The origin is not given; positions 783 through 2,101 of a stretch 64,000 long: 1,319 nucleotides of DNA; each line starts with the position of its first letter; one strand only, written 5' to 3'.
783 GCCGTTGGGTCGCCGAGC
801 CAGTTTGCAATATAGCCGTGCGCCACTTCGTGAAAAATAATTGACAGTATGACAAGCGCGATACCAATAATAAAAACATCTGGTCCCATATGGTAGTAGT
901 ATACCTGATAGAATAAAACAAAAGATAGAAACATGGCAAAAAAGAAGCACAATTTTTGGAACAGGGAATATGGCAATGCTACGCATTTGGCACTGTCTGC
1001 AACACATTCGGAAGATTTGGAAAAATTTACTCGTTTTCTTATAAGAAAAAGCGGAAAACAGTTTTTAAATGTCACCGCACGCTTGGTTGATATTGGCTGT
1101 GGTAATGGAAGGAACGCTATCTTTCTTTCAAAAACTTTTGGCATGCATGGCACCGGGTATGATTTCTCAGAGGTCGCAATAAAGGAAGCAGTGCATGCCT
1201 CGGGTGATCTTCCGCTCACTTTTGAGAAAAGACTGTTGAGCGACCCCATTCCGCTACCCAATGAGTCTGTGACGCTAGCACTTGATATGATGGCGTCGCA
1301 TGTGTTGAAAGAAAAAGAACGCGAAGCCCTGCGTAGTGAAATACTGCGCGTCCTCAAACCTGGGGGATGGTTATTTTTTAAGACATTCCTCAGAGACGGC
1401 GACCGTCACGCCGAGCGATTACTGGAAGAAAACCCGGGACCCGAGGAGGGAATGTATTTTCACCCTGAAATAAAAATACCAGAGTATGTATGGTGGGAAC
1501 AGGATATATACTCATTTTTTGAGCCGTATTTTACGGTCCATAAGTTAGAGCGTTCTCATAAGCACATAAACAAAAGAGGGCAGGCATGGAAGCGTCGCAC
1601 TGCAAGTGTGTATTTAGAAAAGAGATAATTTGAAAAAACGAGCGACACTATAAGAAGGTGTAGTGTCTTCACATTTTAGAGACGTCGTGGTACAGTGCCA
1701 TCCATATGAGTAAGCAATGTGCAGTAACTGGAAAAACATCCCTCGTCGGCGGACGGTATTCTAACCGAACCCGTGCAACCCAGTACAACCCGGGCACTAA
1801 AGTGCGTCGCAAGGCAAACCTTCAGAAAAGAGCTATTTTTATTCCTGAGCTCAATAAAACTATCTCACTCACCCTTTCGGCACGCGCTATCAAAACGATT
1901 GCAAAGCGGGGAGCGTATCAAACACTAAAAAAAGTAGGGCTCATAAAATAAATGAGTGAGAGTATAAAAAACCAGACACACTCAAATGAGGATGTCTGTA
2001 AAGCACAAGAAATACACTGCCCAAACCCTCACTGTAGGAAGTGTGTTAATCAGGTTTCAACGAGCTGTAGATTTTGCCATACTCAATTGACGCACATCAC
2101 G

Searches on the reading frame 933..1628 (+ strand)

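Call 3: search_protein_families(library=pfam, proteins=[window:933-1628:+], max_evalue=0.01)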
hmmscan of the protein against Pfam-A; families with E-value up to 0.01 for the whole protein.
window:933-1628:+ (231 aa): 6 families
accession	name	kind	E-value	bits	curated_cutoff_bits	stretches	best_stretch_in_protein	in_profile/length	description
PF13649.12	Methyltransf_25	-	4.3e-14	53.4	27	1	52-145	2-97/97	Methyltransferase domain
PF08241.18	Methyltransf_11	-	2.8e-13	50.7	21.2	1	52-149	1-95/95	Methyltransferase domain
PF13489.12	Methyltransf_23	-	4.4e-11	43.2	27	1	42-170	19-135/164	Methyltransferase domain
PF13847.12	Methyltransf_31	-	1.3e-07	31.9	27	1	49-153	5-113/145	Methyltransferase domain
PF08242.18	Methyltransf_12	-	2.8e-07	31.6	30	1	52-147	1-98/98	Methyltransferase domain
PF03848.20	TehB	-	0.0012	18.7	20.4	1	49-85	32-67/193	Tellurite resistance protein TehB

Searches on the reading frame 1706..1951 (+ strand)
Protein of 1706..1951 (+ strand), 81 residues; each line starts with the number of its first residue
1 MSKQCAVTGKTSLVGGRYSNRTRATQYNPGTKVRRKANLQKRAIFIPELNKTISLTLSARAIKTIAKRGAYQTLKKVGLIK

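Call 3: search_protein_families(library=pfam, proteins=[window:1706-1951:+], max_evalue=0.01)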
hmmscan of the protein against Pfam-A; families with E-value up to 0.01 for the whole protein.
window:1706-1951:+ (81 aa): 1 family
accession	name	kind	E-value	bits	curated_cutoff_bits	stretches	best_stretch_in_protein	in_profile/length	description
PF00830.24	Ribosomal_L28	-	5e-12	46.1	27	1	3-67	1-59/60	Ribosomal L28 family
